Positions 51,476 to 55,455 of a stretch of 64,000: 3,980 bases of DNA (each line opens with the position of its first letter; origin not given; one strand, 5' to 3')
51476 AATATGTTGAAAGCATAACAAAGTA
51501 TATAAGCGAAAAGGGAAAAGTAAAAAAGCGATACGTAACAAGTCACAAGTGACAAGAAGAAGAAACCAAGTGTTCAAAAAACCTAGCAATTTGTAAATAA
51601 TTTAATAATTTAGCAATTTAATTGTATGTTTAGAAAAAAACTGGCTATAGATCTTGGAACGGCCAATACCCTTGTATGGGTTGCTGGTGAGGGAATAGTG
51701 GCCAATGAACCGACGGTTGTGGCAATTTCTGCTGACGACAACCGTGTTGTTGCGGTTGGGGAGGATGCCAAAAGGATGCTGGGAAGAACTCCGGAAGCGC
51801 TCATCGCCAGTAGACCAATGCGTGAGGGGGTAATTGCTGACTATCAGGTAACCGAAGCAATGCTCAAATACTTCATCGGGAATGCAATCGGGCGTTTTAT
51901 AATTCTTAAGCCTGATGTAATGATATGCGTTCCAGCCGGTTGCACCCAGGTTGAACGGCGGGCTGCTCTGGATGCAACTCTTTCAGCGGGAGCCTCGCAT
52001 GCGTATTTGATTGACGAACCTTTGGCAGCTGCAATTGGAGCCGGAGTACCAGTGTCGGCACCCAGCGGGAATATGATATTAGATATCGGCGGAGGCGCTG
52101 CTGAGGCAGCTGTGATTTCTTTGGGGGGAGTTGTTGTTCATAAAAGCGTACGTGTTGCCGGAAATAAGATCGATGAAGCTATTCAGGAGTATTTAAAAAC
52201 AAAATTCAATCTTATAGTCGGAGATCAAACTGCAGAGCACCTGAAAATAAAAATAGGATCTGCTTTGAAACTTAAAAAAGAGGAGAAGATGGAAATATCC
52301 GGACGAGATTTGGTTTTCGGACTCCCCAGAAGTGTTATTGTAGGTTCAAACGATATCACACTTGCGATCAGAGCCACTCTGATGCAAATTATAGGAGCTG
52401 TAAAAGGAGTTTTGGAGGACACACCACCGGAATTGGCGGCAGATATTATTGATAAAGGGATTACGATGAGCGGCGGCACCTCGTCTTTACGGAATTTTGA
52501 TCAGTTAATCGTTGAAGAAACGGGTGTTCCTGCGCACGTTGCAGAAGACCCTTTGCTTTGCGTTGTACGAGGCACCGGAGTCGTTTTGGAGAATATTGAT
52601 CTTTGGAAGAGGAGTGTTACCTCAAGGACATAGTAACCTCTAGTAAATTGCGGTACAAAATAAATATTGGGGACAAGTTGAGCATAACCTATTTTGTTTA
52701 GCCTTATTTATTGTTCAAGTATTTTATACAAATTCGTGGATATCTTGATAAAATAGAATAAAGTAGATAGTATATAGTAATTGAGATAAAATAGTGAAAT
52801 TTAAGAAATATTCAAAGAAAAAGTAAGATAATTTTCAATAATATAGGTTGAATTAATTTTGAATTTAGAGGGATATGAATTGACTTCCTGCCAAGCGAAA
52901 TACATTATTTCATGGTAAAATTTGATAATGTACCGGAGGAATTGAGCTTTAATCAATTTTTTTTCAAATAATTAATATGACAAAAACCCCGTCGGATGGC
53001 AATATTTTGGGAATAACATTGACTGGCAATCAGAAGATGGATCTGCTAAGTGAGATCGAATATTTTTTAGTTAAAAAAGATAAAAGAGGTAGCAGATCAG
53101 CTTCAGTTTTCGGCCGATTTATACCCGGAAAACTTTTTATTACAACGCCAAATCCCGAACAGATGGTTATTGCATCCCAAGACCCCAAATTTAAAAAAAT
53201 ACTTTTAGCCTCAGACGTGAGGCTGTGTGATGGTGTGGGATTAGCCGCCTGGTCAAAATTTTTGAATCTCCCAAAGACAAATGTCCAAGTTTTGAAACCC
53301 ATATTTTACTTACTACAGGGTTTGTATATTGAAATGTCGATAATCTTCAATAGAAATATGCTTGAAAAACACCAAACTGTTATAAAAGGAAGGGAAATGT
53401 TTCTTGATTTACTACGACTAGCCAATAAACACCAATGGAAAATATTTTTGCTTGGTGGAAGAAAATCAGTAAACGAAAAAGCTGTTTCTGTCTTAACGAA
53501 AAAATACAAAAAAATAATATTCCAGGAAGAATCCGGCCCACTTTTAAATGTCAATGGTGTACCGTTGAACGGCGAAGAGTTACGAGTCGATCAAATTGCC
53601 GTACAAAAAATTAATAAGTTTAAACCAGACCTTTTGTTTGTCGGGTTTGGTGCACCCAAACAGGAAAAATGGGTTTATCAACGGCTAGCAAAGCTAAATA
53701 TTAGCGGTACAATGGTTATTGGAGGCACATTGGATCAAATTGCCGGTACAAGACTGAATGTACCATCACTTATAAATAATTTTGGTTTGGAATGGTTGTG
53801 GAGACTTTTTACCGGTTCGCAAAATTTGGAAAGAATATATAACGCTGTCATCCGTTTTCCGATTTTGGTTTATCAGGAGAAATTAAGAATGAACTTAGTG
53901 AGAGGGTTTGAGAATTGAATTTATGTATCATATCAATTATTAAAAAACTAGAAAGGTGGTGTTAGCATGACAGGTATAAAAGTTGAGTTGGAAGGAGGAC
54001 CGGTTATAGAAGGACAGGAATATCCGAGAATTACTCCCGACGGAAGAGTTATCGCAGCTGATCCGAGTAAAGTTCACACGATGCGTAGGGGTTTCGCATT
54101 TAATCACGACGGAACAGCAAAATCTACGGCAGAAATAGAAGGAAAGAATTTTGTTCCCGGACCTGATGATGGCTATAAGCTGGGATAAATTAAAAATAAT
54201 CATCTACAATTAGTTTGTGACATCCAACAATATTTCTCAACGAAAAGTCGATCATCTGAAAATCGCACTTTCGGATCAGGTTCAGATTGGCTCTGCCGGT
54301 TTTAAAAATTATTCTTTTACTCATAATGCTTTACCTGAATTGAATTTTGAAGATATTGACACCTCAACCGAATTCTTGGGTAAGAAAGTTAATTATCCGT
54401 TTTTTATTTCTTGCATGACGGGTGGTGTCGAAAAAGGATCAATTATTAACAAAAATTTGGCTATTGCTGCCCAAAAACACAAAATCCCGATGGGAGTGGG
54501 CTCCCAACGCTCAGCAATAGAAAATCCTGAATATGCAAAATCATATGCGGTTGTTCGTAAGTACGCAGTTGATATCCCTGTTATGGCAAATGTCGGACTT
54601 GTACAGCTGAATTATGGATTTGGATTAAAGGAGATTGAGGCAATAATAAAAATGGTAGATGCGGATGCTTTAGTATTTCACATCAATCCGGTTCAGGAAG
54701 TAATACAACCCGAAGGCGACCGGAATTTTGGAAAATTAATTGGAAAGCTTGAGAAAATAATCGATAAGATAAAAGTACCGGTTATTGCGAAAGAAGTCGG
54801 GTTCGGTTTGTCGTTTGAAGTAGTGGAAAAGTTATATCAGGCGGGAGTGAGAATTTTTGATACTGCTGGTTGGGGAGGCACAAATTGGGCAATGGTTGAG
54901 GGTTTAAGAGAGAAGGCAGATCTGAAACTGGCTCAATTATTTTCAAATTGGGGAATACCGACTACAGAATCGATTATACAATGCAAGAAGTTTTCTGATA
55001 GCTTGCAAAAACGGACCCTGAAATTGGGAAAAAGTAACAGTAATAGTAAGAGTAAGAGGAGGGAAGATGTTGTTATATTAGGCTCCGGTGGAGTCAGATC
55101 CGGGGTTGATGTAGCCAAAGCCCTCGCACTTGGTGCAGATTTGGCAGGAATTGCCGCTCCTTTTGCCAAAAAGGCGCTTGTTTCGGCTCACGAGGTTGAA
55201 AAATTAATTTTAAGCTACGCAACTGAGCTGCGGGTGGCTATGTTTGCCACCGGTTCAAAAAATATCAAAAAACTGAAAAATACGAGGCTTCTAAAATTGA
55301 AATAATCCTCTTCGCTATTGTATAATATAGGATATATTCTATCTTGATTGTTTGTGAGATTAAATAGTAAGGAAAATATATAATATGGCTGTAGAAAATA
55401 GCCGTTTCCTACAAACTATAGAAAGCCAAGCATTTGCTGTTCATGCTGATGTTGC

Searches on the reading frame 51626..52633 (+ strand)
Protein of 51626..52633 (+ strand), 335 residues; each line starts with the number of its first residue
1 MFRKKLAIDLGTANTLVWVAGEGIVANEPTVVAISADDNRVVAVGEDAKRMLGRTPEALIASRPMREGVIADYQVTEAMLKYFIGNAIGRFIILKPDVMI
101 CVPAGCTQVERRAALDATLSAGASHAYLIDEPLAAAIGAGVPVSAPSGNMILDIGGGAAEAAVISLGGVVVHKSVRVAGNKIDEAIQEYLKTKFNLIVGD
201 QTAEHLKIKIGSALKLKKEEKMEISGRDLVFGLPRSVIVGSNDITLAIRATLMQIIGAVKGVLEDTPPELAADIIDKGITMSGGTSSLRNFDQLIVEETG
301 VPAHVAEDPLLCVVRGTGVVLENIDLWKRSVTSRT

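Call 60: search_protein_families(library=pfam, proteins=[window:51626-52633:+], max_evalue=0.0001)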
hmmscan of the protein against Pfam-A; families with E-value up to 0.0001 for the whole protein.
window:51626-52633:+ (335 aa): 4 families
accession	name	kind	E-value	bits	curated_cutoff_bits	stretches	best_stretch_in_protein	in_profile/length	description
PF06723.19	MreB_Mbl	-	2.1e-133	444.7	27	1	4-326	2-324/327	MreB/Mbl protein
PF00012.26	HSP70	-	9.7e-10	37.7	20.6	1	97-196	135-240/599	Hsp70 protein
PF14450.12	FtsA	-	1e-09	39.3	31.8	1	151-307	2-111/127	Cell division protein FtsA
PF00022.25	Actin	-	2.4e-07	30.2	27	1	7-194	8-192/410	Actin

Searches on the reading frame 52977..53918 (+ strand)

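Call 60: search_protein_families(library=pfam, proteins=[window:52977-53918:+], max_evalue=0.0001)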
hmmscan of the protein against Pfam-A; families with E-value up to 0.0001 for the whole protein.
window:52977-53918:+ (313 aa): 1 family
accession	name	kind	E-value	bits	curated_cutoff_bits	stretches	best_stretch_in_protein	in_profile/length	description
PF03808.19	Glyco_tran_WecG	-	8.1e-35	120.5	27.4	1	128-288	17-168/168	Glycosyl transferase WecG/TagA/CpsF family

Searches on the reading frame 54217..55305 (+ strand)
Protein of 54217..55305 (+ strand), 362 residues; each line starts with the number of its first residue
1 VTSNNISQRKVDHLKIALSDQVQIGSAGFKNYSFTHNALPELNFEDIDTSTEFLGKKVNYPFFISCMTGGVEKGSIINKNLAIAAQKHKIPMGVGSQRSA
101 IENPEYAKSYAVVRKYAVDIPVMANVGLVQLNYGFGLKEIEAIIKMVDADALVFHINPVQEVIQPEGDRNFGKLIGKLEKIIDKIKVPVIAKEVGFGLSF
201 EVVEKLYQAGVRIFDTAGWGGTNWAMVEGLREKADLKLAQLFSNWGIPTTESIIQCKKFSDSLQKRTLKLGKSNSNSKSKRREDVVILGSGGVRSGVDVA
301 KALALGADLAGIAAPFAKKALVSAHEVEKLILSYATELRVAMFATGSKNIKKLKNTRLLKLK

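Call 83: search_protein_families(library=pfam, proteins=[window:54217-55305:+], max_evalue=0.0001)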
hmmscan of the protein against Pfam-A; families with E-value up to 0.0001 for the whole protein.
window:54217-55305:+ (362 aa): 2 families
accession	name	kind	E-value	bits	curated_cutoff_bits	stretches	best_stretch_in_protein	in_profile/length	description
PF01070.24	FMN_dh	-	5.7e-21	75.4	24.9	2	282-357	271-347/350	FMN-dependent dehydrogenase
PF01645.23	Glu_synthase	-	1.3e-05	25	20.4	1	278-314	269-305/369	Conserved region in glutamate synthase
